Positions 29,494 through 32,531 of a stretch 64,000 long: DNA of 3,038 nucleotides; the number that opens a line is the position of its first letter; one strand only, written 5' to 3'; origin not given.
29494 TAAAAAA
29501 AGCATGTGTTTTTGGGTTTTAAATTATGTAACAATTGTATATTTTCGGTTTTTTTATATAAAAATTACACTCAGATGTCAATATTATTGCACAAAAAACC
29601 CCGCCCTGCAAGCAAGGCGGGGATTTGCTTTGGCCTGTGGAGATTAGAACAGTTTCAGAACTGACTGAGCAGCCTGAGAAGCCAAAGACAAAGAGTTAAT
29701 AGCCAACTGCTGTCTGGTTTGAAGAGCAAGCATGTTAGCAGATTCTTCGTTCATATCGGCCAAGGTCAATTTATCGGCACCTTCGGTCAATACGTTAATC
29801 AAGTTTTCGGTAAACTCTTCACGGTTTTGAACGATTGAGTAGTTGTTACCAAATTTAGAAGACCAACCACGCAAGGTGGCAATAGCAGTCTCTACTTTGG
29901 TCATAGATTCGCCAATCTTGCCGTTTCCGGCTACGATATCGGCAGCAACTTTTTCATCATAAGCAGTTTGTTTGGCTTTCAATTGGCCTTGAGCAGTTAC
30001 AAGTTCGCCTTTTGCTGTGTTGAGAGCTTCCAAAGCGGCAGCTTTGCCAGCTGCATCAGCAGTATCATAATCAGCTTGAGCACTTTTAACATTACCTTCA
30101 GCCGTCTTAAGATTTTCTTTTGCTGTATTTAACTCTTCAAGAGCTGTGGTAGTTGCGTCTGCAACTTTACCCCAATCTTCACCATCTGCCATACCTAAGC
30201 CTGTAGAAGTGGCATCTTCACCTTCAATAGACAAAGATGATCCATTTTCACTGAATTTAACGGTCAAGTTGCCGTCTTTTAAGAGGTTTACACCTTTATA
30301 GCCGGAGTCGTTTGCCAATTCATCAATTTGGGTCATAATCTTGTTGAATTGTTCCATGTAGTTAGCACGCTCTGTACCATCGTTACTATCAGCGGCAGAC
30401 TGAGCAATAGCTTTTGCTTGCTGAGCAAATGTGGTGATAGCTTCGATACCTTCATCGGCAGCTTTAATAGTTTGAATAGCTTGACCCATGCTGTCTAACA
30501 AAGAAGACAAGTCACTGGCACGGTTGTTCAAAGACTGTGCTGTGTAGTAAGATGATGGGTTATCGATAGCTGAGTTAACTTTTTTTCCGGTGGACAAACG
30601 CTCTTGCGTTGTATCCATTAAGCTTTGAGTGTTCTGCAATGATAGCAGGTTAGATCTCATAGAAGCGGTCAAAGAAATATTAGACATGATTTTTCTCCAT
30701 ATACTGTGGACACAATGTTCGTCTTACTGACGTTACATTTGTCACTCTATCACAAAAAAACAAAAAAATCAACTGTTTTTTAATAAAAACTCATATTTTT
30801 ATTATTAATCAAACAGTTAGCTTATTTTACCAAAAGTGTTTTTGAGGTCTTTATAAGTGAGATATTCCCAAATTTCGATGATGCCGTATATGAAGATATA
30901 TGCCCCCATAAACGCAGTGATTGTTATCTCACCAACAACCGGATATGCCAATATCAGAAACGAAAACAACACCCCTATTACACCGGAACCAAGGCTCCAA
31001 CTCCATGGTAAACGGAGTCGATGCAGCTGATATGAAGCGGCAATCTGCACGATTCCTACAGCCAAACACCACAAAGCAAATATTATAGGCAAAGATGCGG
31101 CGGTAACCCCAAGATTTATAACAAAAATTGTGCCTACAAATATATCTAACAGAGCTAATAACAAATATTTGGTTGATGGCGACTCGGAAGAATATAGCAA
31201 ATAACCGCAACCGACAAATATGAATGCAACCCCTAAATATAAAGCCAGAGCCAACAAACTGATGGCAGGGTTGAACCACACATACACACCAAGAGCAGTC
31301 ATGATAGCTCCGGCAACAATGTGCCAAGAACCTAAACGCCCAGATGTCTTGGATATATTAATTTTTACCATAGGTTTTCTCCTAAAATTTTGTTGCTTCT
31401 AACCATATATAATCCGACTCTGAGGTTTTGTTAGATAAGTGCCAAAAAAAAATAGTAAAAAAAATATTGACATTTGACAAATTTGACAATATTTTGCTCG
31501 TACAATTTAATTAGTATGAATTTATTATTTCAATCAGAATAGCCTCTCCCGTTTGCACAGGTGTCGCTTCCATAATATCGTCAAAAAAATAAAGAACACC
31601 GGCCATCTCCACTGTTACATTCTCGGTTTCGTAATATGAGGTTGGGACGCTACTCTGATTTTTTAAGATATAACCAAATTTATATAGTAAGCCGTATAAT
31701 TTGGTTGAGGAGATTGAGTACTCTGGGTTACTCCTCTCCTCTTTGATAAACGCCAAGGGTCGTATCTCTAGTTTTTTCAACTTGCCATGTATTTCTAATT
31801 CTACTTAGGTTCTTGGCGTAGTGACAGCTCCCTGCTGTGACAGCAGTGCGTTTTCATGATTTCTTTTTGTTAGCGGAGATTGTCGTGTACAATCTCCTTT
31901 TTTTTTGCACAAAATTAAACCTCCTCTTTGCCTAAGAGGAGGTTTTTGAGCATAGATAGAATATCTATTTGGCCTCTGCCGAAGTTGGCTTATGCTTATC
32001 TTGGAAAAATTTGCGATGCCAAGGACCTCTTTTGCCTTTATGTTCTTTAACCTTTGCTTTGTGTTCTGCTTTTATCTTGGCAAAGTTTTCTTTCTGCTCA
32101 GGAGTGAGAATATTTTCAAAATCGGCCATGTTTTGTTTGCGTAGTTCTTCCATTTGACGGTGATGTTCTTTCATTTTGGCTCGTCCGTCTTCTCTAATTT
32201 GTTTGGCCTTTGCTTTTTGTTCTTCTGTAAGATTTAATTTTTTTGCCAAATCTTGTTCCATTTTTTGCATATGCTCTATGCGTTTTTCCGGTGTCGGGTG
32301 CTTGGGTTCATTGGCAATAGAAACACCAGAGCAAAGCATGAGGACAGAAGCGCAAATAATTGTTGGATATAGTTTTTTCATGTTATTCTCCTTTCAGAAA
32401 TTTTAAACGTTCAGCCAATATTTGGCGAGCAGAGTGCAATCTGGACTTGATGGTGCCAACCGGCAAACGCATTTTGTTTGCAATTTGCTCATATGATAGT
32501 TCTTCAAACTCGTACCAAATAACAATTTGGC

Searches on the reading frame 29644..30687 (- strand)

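Call 14: search_protein_families(library=ncbifam, proteins=[window:29644-30687:-])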
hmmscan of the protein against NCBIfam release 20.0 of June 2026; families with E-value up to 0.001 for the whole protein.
window:29644-30687:- (347 aa): 18 families
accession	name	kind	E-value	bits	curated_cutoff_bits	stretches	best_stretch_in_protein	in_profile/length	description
NF009330.0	PRK12688.1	subfamily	1.8e-70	238.3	614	3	1-101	1-101/752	flagellin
NF011295.0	PRK14708.1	subfamily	2.1e-64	218.1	1384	3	1-104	1-104/888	flagellin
NF009329.0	PRK12687.1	subfamily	2.7e-19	69.8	311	1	7-347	7-312/313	flagellin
NF009444.0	PRK12802.1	equivalog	8.5e-11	41.9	332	1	16-237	17-242/282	flagellin domain-containing protein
NF009449.0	PRK12807.1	subfamily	1e-10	41.7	347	1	8-226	8-208/287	flagellin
TIGR02550.1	flagell_flgL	equivalog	1.4e-09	37.8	127.2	1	9-132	7-131/387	flagellar hook-associated protein FlgL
NF038071.1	lat_flg_LafA_2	exception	1.5e-09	37.7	365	1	16-204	17-202/284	lateral flagellin LafA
NF006264.0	PRK08411.1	subfamily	1.3e-08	34.1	729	1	18-145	20-147/572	flagellin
NF010116.0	PRK13589.1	subfamily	2.1e-08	33.4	983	1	16-143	18-144/576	flagellin A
NF009234.0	PRK12584.1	equivalog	3.4e-08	33.1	752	1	19-144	20-145/510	flagellin A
NF009447.0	PRK12805.1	equivalog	1.2e-07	31.6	404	1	19-138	18-138/287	FliC/FljB family flagellin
NF005187.0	PRK06663.1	equivalog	1.7e-07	30.4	337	1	4-135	4-136/419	flagellar hook-associated protein 3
NF009450.0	PRK12808.1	equivalog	9.4e-07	28.7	476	1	9-250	9-255/476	flagellin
NF011282.0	PRK14692.1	equivalog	2.7e-06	26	878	1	14-128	13-128/749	flagellar hook-associated protein FlgL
NF005294.0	PRK06819.1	subfamily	4.6e-06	26.4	387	0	17-261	18-266/376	FliC/FljB family flagellin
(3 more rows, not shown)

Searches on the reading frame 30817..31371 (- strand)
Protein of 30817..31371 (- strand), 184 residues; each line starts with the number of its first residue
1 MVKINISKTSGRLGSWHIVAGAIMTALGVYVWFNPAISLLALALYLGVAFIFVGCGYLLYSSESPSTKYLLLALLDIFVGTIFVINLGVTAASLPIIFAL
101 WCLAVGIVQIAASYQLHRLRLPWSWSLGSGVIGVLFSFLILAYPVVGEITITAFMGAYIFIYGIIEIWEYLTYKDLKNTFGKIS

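Call 14: search_protein_families(library=ncbifam, proteins=[window:30817-31371:-])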
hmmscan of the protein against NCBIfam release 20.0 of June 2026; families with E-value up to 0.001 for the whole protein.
window:30817-31371:- (184 aa): 0 families

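Call 56: search_protein_families(library=pfam, max_evalue=0.1, proteins=[window:30817-31371:-])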
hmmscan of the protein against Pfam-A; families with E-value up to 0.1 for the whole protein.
window:30817-31371:- (184 aa): 2 families
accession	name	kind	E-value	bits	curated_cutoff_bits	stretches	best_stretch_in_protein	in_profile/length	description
PF03729.18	DUF308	-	6.6e-18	65.2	25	3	71-141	1-72/73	Short repeat of unknown function (DUF308)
PF13886.12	TM7S3_TM198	-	0.00039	20.6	29.2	1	16-164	3-148/199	TM7S3/TM198-like domain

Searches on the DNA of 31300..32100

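Call 5: search_rna_families(source=window, start=31300, end=32100, threshold=evalue, max_evalue=10)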
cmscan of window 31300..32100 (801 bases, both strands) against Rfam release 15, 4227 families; matches with E-value up to 10: 8.
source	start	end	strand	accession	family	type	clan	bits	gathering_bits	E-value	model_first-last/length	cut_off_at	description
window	31853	31947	+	RF01820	RsaE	Gene; sRNA;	-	28.8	79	0.013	1-112/112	no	RNA Staph. aureus E (RoxS)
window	31916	32008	+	RF00238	ctRNA_pND324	Gene; antisense;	-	18.3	45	8.9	1-86/86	no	ctRNA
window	31807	31946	+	RF04180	BTnc231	Gene; sRNA;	-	18.2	80.4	0.39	1-154/154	no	Bacteroides sRNA BTnc231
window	31347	31419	+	RF00361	snoZ119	Gene; snRNA; snoRNA; CD-box;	-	18.1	70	2.8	1-98/98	no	Small nucleolar RNA Z119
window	31898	31983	-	RF00403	SNORA41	Gene; snRNA; snoRNA; HACA-box;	-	18.1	80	3.1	1-133/133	no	Small nucleolar RNA SNORA41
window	32007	32073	+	RF01803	GABA3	Cis-reg;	-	15.9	57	2.4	1-54/54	no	Editing element of GABA-3 exon 9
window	31905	32012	-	RF00557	L10_leader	Cis-reg; leader;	-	15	44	8.3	1-138/138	no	Ribosomal protein L10 leader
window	31899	31958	+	RF03654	MIR4239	Gene; miRNA;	-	14.4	100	9.3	1-120/120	no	MIR4239 microRNA precursor family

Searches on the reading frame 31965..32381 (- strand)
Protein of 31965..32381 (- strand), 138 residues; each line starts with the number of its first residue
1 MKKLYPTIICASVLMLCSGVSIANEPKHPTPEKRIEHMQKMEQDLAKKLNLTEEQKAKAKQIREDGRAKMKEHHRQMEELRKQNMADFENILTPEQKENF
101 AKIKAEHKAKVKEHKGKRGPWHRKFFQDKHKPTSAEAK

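Call 14: search_protein_families(library=ncbifam, proteins=[window:31965-32381:-])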
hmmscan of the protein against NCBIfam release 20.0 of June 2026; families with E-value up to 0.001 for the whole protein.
window:31965-32381:- (138 aa): 2 families
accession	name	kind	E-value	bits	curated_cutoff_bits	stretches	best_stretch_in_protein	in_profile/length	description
NF009391.0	PRK12750.1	equivalog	1.7e-11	44.3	148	1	7-87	7-90/170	CpxP family protein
NF007769.1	PRK10455.1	equivalog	2.4e-10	40.9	174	1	1-78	1-90/160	ATP-independent periplasmic protein-refolding chaperone Spy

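Call 33: find_homologous_proteins(query=window:31965-32381:-, max_evalue=1e-10)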
Query window:31965-32381:- (138 aa): 13 proteins with E <= 1e-10 among 136 candidates.
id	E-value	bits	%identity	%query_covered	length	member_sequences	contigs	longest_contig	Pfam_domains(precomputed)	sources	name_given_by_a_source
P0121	1.6e-83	295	100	100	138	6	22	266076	PF16231.12,PF07813.18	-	-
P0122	2.3e-26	110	53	87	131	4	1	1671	PF07813.18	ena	-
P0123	4.0e-24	103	53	75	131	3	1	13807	PF07813.18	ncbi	-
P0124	9.9e-17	79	44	80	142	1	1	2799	PF07813.18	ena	-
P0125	1.3e-16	79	44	86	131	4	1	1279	PF16231.12,PF07813.18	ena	-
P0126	3.6e-15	74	46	94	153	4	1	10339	PF16231.12,PF07813.18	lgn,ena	-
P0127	4.3e-15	74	47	70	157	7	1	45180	PF07813.18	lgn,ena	-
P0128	9.4e-13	66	43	88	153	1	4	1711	PF16231.12,PF07813.18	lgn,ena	-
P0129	1.5e-12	66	38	82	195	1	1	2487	PF07813.18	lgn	-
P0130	6.9e-12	64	44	83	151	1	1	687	PF07813.18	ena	-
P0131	8.3e-12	63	35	78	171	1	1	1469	PF13801.12,PF16231.12,PF07813.18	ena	-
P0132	8.5e-12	63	45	79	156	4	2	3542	PF07813.18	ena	-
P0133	8.5e-11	60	44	87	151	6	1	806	PF07813.18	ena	-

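Call 34: find_encoding_contigs(protein=P0123, flank=4000, max_places=3)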
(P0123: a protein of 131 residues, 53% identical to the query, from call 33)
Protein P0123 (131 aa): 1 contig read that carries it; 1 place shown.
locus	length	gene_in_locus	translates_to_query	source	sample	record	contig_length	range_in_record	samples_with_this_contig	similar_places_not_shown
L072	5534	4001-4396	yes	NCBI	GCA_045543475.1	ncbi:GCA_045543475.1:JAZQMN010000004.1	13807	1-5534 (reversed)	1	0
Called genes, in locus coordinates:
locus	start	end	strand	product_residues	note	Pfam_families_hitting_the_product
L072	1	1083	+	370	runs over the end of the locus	PF13466:STAS_2 (weak), PF02405:MlaE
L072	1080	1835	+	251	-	PF00005:ABC_tran, PF13304:AAA_21 (weak)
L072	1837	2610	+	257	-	PF02470:MlaD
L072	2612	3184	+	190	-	PF03886:ABC_trans_aux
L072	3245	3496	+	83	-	-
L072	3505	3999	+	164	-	PF04542:Sigma70_r2, PF08281:Sigma70_r4_2, PF04545:Sigma70_r4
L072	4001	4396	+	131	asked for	PF07813:LTXXQ (faint)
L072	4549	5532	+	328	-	?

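Call 35: find_encoding_contigs(protein=P0127, flank=4000, max_places=3)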
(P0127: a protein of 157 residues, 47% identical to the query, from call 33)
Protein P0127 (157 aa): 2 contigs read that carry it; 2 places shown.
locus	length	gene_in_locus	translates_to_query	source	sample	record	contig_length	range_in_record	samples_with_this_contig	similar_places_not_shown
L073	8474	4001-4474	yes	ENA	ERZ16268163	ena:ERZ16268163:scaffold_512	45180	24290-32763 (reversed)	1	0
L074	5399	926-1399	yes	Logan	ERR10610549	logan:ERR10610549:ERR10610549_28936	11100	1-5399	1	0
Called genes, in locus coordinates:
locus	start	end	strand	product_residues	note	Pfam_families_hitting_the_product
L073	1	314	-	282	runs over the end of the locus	PF10609:ParA, PF01656:CbiA, PF09140:MipZ, PF13614:AAA_31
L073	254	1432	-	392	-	PF00768:Peptidase_S11, PF13354:Beta-lactamase2, PF05036:SPOR (weak)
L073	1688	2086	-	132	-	PF00293:NUDIX, PF14815:NUDIX_4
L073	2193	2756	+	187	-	-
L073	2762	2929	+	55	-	-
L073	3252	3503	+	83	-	-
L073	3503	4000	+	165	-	PF04542:Sigma70_r2, PF08281:Sigma70_r4_2, PF04545:Sigma70_r4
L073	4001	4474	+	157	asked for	PF07813:LTXXQ (faint)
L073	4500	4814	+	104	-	-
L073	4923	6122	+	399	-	PF06965:Na_H_antiport_1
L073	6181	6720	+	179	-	PF03729:DUF308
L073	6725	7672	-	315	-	PF01300:Sua5_yciO_yrdC, PF03481:Sua5_C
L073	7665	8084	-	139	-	-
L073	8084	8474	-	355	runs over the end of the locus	-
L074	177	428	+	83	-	-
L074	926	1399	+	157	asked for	PF07813:LTXXQ (faint)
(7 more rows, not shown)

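Call 36: find_encoding_contigs(protein=P0126, flank=4000, max_places=3)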
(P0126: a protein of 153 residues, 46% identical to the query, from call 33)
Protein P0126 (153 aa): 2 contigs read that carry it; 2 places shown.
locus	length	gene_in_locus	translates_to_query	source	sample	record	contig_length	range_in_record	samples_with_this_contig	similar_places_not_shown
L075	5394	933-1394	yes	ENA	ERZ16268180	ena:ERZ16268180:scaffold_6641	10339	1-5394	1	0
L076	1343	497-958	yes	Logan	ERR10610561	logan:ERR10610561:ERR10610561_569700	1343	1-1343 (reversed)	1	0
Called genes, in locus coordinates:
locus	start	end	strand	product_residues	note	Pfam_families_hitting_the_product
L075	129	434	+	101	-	-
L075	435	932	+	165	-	PF04542:Sigma70_r2, PF08281:Sigma70_r4_2, PF04545:Sigma70_r4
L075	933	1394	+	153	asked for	PF16231:DUF4890 (weak), PF07813:LTXXQ (faint)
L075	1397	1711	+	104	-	-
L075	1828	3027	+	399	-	PF06965:Na_H_antiport_1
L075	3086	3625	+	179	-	PF03729:DUF308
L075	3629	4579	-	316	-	PF01300:Sua5_yciO_yrdC, PF03481:Sua5_C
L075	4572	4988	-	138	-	-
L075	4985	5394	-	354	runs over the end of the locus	-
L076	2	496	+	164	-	?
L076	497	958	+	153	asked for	PF16231:DUF4890 (weak), PF07813:LTXXQ (faint)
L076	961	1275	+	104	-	-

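Call 82: find_encoding_contigs(protein=P0121, flank=2500, max_places=10)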
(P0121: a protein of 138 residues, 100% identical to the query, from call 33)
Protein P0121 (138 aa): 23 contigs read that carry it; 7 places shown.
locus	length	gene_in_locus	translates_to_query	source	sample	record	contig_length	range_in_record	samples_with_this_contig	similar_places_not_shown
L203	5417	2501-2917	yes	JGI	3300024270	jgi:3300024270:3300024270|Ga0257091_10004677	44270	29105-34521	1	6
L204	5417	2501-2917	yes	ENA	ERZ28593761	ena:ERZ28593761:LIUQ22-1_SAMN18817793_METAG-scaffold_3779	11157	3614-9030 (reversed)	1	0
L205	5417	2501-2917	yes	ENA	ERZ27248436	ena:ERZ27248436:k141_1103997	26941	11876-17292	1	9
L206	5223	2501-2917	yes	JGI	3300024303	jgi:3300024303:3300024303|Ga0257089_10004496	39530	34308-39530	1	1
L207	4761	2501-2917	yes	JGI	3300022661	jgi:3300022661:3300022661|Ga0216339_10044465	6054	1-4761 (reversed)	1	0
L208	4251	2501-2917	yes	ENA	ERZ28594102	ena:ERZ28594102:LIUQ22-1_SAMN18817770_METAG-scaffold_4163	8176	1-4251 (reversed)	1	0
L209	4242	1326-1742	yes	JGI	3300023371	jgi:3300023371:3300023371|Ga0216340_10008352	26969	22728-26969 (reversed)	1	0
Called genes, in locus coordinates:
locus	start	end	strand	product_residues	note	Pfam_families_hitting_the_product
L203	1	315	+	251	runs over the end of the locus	PF00005:ABC_tran, PF13304:AAA_21 (weak)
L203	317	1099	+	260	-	PF02470:MlaD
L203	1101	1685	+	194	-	PF03886:ABC_trans_aux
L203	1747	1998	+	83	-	-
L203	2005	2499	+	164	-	PF04542:Sigma70_r2, PF08281:Sigma70_r4_2, PF04545:Sigma70_r4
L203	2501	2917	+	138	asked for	PF16231:DUF4890 (faint), PF07813:LTXXQ (faint)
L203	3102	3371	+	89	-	-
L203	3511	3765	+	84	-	PF03729:DUF308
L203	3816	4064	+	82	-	PF03729:DUF308 (weak)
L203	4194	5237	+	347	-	PF00669:Flagellin_N, PF00700:Flagellin_C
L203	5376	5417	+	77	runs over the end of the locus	-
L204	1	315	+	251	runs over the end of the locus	PF00005:ABC_tran, PF13304:AAA_21 (weak)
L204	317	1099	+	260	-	PF02470:MlaD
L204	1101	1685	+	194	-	PF03886:ABC_trans_aux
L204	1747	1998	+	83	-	-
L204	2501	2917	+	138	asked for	PF16231:DUF4890 (faint), PF07813:LTXXQ (faint)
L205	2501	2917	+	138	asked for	PF16231:DUF4890 (faint), PF07813:LTXXQ (faint)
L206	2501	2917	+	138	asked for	PF16231:DUF4890 (faint), PF07813:LTXXQ (faint)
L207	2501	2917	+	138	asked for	PF16231:DUF4890 (faint), PF07813:LTXXQ (faint)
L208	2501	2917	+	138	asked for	PF16231:DUF4890 (faint), PF07813:LTXXQ (faint)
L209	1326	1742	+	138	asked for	PF16231:DUF4890 (faint), PF07813:LTXXQ (faint)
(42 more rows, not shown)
